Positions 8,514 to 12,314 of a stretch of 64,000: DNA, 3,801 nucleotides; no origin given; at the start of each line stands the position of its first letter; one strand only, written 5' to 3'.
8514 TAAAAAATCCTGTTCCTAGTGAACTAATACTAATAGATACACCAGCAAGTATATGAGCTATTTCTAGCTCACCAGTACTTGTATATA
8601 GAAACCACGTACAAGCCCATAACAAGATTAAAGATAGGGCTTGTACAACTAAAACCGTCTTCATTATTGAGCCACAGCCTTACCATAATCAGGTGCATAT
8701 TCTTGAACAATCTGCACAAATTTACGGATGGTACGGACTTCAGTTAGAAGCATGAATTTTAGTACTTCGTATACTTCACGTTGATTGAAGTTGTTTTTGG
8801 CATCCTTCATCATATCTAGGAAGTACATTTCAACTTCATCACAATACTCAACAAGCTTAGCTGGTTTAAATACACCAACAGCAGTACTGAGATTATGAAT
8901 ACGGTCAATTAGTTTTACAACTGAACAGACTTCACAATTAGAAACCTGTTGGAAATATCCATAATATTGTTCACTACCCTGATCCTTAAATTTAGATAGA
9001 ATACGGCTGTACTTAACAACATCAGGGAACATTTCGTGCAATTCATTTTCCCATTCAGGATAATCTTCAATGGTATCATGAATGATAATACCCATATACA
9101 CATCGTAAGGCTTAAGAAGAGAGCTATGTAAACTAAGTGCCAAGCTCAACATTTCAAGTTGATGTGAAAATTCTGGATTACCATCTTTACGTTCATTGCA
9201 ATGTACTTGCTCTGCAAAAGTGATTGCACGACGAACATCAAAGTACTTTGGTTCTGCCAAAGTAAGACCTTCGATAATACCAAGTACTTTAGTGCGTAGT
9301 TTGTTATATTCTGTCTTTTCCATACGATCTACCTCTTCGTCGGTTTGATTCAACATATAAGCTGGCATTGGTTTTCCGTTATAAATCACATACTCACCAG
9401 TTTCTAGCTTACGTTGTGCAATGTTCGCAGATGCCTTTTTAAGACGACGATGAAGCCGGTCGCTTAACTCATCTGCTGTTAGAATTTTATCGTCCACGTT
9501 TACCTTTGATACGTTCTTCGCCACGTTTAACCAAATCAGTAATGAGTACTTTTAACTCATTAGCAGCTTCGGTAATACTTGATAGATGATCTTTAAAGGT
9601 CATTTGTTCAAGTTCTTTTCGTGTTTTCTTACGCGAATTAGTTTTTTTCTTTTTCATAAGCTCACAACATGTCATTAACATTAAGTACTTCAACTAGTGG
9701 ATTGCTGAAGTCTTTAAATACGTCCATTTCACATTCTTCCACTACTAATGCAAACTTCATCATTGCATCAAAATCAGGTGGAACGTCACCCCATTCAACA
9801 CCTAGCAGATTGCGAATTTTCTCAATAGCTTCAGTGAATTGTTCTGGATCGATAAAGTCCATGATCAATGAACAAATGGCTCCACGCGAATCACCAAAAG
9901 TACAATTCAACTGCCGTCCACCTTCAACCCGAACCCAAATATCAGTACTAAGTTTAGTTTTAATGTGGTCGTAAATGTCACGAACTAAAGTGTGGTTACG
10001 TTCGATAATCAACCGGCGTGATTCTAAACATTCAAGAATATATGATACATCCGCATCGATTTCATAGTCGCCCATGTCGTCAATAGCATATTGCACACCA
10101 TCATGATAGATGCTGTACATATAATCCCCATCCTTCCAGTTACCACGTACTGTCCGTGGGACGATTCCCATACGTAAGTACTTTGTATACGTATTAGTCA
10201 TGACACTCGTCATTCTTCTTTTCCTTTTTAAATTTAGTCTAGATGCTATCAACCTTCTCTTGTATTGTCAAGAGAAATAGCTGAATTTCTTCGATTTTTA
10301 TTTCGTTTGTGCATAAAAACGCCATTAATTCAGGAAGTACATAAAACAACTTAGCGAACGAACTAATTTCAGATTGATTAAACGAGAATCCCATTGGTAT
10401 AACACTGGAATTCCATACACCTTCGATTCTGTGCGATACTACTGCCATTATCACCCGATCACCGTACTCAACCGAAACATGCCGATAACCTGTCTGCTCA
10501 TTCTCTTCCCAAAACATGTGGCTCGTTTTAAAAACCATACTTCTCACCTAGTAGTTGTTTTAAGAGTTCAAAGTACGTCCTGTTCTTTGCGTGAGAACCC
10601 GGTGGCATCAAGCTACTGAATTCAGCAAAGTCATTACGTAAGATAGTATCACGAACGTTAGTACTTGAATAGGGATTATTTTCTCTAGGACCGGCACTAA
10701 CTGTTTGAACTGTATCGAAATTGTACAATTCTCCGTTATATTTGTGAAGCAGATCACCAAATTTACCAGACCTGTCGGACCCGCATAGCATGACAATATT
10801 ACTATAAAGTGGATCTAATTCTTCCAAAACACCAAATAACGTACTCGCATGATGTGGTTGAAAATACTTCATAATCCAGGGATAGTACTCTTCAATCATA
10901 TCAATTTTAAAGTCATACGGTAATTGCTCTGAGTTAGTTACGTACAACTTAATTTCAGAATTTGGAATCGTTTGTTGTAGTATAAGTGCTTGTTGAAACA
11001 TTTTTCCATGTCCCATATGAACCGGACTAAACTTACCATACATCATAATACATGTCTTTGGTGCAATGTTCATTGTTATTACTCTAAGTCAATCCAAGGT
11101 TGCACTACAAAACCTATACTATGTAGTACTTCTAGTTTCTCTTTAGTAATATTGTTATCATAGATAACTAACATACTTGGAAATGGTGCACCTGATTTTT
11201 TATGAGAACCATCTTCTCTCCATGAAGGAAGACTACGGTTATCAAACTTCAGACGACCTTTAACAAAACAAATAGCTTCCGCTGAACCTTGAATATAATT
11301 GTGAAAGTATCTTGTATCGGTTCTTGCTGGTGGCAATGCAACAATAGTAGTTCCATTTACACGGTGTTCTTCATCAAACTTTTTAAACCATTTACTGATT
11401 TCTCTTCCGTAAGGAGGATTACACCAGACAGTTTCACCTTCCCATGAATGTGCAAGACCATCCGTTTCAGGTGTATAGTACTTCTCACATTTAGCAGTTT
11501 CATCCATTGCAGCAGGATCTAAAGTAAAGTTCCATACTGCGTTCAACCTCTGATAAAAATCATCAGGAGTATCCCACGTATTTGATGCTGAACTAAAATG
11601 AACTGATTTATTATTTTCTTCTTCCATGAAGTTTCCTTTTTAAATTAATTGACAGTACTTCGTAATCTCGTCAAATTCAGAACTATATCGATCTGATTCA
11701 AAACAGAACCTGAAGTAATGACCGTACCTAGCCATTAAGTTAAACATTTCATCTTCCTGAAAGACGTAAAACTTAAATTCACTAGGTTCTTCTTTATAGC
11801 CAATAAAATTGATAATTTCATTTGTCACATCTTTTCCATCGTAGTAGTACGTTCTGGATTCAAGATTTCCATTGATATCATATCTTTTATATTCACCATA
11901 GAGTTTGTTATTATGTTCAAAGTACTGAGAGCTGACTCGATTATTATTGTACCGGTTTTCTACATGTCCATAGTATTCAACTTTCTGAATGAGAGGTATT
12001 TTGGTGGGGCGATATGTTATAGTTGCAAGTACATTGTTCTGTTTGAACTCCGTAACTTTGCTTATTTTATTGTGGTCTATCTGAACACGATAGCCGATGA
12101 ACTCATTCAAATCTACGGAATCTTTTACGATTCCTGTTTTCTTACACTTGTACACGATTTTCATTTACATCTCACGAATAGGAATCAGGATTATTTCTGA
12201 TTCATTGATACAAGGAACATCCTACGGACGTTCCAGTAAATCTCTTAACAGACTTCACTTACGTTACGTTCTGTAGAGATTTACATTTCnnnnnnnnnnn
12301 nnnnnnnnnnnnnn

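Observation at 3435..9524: Consolidated RNA-repair cluster: Pnk + Rnl1 joined to a split NTase/HD pair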

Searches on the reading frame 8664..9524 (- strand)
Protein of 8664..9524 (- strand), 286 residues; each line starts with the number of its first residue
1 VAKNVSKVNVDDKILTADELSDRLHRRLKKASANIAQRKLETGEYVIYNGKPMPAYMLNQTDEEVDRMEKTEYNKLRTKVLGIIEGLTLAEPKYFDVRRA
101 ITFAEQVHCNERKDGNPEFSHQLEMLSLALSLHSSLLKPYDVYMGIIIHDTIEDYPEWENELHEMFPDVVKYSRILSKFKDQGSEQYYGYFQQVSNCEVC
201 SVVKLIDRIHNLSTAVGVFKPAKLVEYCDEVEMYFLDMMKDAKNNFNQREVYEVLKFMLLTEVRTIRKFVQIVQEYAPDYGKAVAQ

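Call 3: search_protein_families(library=pfam, proteins=[window:8664-9524:-], max_evalue=0.1)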
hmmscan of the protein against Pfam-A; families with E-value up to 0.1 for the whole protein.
window:8664-9524:- (286 aa): 1 family
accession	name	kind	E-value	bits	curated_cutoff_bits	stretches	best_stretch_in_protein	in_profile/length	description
PF13328.12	HD_4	-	0.00037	20.7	27.2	1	100-170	1-67/156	HD domain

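Call 4: search_protein_families(library=phrogs, proteins=[window:8664-9524:-], max_evalue=0.01)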
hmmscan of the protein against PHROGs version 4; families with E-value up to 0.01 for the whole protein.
window:8664-9524:- (286 aa): 2 families
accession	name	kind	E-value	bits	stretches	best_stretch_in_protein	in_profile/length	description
phrog_15275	-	unknown function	3.4e-101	338.6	1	68-272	1-208/223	-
phrog_990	-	other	1.4e-11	45.3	1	89-256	147-312/374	metal-dependent phosphohydrolase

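Call 9: search_solved_structures(query=window:8664-9524:-, max_evalue=10, show_alignments=3)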
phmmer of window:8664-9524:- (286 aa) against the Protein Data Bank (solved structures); distinct sequences matched with E-value up to 10: 16.
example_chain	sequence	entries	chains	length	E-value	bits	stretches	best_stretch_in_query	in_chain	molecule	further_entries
7p1y_BBB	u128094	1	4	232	1.7e-05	27.5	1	77-242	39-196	HD domain-containing protein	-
7qps_A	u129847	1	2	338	6.3e-05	25.7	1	96-240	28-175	ACT domain protein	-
7qpr_A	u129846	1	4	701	0.00026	23.7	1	96-239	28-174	ACT domain protein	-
7ohg_A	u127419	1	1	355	0.00032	23.4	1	90-217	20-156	Guanosine-3',5'-bis(Diphosphate) 3'-pyrophosphohydrolase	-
6s2t_A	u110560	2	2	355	0.00032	23.4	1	90-217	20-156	(P)ppGpp synthetase I, SpoT/RelA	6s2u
6s2v_A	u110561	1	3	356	0.00032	23.4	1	90-217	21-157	(P)ppGpp synthetase I, SpoT/RelA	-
6yvc_A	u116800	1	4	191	0.00066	22.3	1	99-234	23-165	Bifunctional (P)ppGpp synthetase/guanosine-3',5'-bis(Diphosphate) 3'-pyrophosphohydrolase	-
6z3n_AAA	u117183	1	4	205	0.00074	22.2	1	99-234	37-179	Hydrolase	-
6z3o_AAA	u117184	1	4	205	0.0019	20.8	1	99-234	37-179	Small Alarmone Hydrolase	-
1vj7_A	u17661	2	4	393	0.0044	19.6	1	96-218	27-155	Bifunctional RELA/SPOT | Bifunctional (p)ppGpp synthase/hydrolase RelA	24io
4e3w_A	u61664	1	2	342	0.027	17.1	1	114-177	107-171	Acid phosphatase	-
3it3_A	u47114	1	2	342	0.027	17.1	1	114-177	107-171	Acid phosphatase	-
3it0_A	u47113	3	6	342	0.027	17.1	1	114-177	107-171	Acid phosphatase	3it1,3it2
7qoc_A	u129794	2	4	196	0.058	16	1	98-212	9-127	Guanosine polyphosphate pyrophosphohydrolases/synthetases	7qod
5xnx_A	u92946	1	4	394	0.072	15.7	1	97-215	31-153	Bifunctional (p)ppGpp synthase/hydrolase RelA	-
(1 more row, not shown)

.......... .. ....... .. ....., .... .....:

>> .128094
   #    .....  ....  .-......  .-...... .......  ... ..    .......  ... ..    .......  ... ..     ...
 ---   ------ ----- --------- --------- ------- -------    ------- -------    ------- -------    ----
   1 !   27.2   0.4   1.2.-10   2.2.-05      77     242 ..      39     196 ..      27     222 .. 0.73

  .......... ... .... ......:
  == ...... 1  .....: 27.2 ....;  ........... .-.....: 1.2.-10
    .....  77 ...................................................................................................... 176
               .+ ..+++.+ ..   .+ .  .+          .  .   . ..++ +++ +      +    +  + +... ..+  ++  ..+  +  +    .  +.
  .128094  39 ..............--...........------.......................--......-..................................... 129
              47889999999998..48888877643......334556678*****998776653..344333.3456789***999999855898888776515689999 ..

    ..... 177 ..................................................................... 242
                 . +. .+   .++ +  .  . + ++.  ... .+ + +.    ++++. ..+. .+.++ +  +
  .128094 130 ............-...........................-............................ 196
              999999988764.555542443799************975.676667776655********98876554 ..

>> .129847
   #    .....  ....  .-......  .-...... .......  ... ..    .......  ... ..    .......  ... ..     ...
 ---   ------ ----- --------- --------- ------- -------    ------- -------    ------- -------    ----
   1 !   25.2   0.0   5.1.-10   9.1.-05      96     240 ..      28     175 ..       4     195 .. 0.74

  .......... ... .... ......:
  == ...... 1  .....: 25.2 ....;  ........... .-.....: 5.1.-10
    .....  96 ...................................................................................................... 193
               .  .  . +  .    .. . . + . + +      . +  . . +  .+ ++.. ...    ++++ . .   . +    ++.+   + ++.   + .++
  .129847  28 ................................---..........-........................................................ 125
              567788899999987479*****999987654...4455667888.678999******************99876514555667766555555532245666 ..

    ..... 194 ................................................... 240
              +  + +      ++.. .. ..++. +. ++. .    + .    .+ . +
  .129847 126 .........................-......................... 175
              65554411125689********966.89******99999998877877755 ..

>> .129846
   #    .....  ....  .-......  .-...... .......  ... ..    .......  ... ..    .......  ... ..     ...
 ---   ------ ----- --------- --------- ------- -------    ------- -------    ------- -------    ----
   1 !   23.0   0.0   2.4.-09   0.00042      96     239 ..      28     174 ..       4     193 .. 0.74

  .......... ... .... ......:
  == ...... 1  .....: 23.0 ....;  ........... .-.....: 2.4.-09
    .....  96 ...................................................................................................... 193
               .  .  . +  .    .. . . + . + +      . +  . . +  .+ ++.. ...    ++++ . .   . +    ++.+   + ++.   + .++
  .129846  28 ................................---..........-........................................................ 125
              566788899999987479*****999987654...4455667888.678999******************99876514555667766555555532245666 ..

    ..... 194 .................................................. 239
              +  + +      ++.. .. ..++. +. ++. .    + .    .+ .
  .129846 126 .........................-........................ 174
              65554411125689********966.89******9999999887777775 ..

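Call 10: search_protein_families(library=ncbifam, proteins=[window:8664-9524:-], max_evalue=0.1)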
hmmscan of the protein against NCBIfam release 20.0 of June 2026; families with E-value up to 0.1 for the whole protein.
window:8664-9524:- (286 aa): 2 families
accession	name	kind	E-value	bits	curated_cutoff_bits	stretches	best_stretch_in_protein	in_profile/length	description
TIGR00691.1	spoT_relA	subfamily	0.00071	18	499.2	1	100-214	1-121/687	RelA/SpoT family protein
NF008303.0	PRK11092.1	equivalog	0.00071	17.9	947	1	91-225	17-156/702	bifunctional GTP diphosphokinase/guanosine-3',5'-bis pyrophosphate 3'-pyrophosphohydrolase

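Call 15: find_homologous_proteins(query=window:8664-9524:-, max_evalue=0.001)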
Query window:8664-9524:- (286 aa): 87 proteins with E <= 0.001 among 711 candidates.
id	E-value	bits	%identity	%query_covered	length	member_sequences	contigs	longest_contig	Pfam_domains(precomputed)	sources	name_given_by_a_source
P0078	8.7e-186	633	99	100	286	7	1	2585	-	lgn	-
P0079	2.8e-102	360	72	77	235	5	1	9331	PF13328.13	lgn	-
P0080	4.2e-102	359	78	72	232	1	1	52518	-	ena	-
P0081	3.2e-99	350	76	72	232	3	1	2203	-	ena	-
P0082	5.7e-99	349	75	72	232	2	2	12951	-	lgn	-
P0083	1.4e-98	348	75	72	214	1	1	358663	PF13328.13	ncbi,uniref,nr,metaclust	ncbi:hypothetical protein GAP32_074 [Cronobacter phage vB_CsaM_GAP32]|uniref:Uncharacterized protein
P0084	2.8e-98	347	72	76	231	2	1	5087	-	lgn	-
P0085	3.8e-98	346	74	72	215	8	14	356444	-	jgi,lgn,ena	jgi:(p)ppGpp synthase/HD superfamily hydrolase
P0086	3.1e-97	343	72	77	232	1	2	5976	-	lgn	-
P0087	3.5e-97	343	76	72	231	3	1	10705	-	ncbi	-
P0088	2.5e-96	340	74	71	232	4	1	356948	-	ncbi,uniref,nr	ncbi:hypothetical protein pEaSNUABM50_00065 [Erwinia phage pEa_SNUABM_50]|uniref:Phosphohydrolase n=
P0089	4.5e-96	339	74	72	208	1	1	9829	-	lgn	-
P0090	7.3e-96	339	72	72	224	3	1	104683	PF13328.13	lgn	-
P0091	8.7e-96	338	72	72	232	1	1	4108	-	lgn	-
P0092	1.5e-95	338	71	76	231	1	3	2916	-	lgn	-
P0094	2.2e-94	334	73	73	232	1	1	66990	PF13328.13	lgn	-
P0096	3.1e-94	333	72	72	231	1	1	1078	PF13328.13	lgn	-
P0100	1.4e-92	328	71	73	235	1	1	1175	PF13328.13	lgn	-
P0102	3.5e-90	320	64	74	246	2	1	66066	PF13328.13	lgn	-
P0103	3.5e-89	317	66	72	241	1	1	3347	PF13328.13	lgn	-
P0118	6.9e-77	276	59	74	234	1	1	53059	PF13328.13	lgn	-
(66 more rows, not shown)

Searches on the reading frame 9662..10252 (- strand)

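Call 3: search_protein_families(library=pfam, proteins=[window:9662-10252:-], max_evalue=0.1)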
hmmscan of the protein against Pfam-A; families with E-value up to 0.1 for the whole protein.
window:9662-10252:- (196 aa): 1 family
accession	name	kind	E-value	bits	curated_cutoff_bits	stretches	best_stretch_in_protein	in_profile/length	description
PF21480.2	PlyCA_N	-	0.078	13.3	27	0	33-62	75-103/187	PlyCA, N-terminal domain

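Call 4: search_protein_families(library=phrogs, proteins=[window:9662-10252:-], max_evalue=0.01)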
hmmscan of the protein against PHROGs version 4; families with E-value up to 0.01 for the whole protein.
window:9662-10252:- (196 aa): 1 family
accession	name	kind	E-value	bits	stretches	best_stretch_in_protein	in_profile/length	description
phrog_15575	-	unknown function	2e-71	241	1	14-195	1-182/193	-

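Call 10: search_protein_families(library=ncbifam, proteins=[window:9662-10252:-], max_evalue=0.1)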
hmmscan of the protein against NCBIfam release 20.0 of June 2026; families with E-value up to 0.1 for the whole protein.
window:9662-10252:- (196 aa): 0 families

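Call 59: search_protein_families(library=padloc, proteins=[window:9662-10252:-], max_evalue=0.01)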
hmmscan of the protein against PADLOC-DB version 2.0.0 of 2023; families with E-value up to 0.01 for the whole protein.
window:9662-10252:- (196 aa): 0 families

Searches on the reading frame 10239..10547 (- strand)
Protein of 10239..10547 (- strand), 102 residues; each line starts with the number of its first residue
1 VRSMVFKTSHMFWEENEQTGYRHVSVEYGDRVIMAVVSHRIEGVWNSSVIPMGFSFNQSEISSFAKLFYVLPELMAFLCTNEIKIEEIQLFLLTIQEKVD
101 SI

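Call 86: search_protein_families(library=phrogs, proteins=[window:10239-10547:-], max_evalue=0.001)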
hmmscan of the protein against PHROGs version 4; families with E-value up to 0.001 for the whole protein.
window:10239-10547:- (102 aa): 1 family
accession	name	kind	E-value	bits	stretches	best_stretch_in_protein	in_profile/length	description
phrog_14956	-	unknown function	5.9e-37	126.9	1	3-96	1-95/96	-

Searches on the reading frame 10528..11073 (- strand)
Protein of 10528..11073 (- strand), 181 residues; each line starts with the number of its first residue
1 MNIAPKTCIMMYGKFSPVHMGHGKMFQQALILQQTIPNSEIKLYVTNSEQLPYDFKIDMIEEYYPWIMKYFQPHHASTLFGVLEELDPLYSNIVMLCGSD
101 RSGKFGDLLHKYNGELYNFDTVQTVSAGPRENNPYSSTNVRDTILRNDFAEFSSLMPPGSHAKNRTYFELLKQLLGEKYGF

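Call 3: search_protein_families(library=pfam, proteins=[window:10528-11073:-], max_evalue=0.1)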
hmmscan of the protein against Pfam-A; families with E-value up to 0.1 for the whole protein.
window:10528-11073:- (181 aa): 2 families
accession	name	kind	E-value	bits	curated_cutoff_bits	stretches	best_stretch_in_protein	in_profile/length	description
PF01467.32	CTP_transf_like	-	0.0019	18.9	21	1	11-141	2-131/133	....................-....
PF06574.18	FAD_syn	-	0.045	14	27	0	5-32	5-32/158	FAD synthetase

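Call 4: search_protein_families(library=phrogs, proteins=[window:10528-11073:-], max_evalue=0.01)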
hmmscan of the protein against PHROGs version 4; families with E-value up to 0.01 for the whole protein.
window:10528-11073:- (181 aa): 3 families
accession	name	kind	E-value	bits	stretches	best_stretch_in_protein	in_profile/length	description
phrog_3041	-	other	3e-36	126.1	1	4-176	48-232/678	cytidyltransferase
phrog_395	-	other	3.4e-18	67.5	1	9-172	14-195/373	cytidyltransferase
phrog_455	-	unknown function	0.00016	22.2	1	9-163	423-588/764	-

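Call 10: search_protein_families(library=ncbifam, proteins=[window:10528-11073:-], max_evalue=0.1)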
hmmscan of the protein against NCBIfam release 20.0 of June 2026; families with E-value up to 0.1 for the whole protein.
window:10528-11073:- (181 aa): 10 families
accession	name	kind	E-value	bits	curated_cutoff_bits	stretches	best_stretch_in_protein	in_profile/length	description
NF004163.0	PRK05627.1-6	equivalog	0.00014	21.1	315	0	98-156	130-185/313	bifunctional riboflavin kinase/FAD synthetase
NF004159.0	PRK05627.1-2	equivalog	0.0009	18.4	306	0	6-55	15-61/326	bifunctional riboflavin kinase/FAD synthetase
TIGR00125.1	cyt_tran_rel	domain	0.002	18.3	27.7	1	9-30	2-23/65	adenylyltransferase/cytidyltransferase family protein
NF004160.0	PRK05627.1-3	equivalog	0.003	16.3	295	0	6-54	15-38/325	bifunctional riboflavin kinase/FAD synthetase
NF045965.1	RibF_rel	equivalog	0.004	16.6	200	1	8-52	14-60/279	FAD synthase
NF002243.0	PRK01153.1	subfamily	0.0064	16.1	127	0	10-29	4-23/175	nicotinamide-nucleotide adenylyltransferase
TIGR01526.1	nadR_NMN_Atrans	equivalog_domain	0.0088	15.3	341.15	1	7-31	2-26/325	nicotinamide-nucleotide adenylyltransferase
TIGR00482.1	TIGR00482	equivalog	0.01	15.8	112.45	0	11-30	2-21/194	nicotinate (nicotinamide) nucleotide adenylyltransferase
NF005988.0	PRK08099.1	equivalog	0.013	14.6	201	0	6-30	64-88/411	multifunctional transcriptional regulator/nicotinamide-nucleotide adenylyltransferase/ribosylnicotinamide kinase NadR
NF005518.0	PRK07143.1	equivalog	0.091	12.2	232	0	7-48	16-55/281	hypothetical protein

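Call 59: search_protein_families(library=padloc, proteins=[window:10528-11073:-], max_evalue=0.01)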
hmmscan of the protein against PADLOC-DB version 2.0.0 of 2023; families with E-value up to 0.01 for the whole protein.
window:10528-11073:- (181 aa): 0 families

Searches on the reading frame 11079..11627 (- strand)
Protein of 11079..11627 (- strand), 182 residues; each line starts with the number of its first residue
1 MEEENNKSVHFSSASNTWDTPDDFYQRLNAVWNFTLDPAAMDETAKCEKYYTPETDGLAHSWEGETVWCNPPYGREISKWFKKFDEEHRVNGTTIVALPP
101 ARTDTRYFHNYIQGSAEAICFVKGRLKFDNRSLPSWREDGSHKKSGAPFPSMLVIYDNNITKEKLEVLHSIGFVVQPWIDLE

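Call 3: search_protein_families(library=pfam, proteins=[window:11079-11627:-], max_evalue=0.1)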
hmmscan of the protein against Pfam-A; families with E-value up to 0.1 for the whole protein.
window:11079-11627:- (182 aa): 1 family
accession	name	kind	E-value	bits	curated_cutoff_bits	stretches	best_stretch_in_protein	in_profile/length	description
PF05869.16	Dam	-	3.4e-27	95.6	28.1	1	13-158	7-146/169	DNA N-6-adenine-methyltransferase (Dam)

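Call 4: search_protein_families(library=phrogs, proteins=[window:11079-11627:-], max_evalue=0.01)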
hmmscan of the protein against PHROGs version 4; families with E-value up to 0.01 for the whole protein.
window:11079-11627:- (182 aa): 4 families
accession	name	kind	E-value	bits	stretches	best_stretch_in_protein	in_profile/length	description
phrog_111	-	other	1.6e-60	206.6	1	2-164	51-209/345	DNA methyltransferase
phrog_22740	-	unknown function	1.5e-25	90.6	1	6-90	2-88/99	-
phrog_6083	-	DNA, RNA and nucleotide metabolism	4.4e-11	43.8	1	91-164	3-73/94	DNA methylase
phrog_33262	-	moron, auxiliary metabolic gene and host takeover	4.2e-10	39.7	1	14-168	303-468/495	phosphoadenosine phosphosulfate reductase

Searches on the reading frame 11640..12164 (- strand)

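Call 10: search_protein_families(library=ncbifam, proteins=[window:11640-12164:-], max_evalue=0.1)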
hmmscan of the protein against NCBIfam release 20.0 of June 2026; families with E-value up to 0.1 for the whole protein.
window:11640-12164:- (174 aa): 2 families
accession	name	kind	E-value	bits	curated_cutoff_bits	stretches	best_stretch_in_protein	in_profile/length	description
NF006350.0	PRK08575.1-4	equivalog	0.025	14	361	1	46-134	4-87/309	5-methyltetrahydropteroyltriglutamate--homocysteine methyltransferase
TIGR04265.1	bac_cardiolipin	equivalog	0.051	12.5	290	1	103-142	120-159/483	cardiolipin synthase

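Call 86: search_protein_families(library=phrogs, proteins=[window:11640-12164:-], max_evalue=0.001)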
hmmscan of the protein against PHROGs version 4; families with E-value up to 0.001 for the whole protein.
window:11640-12164:- (174 aa): 1 family
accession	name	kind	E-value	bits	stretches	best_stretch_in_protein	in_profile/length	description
phrog_16210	-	unknown function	3.5e-72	243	1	1-172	18-189/191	-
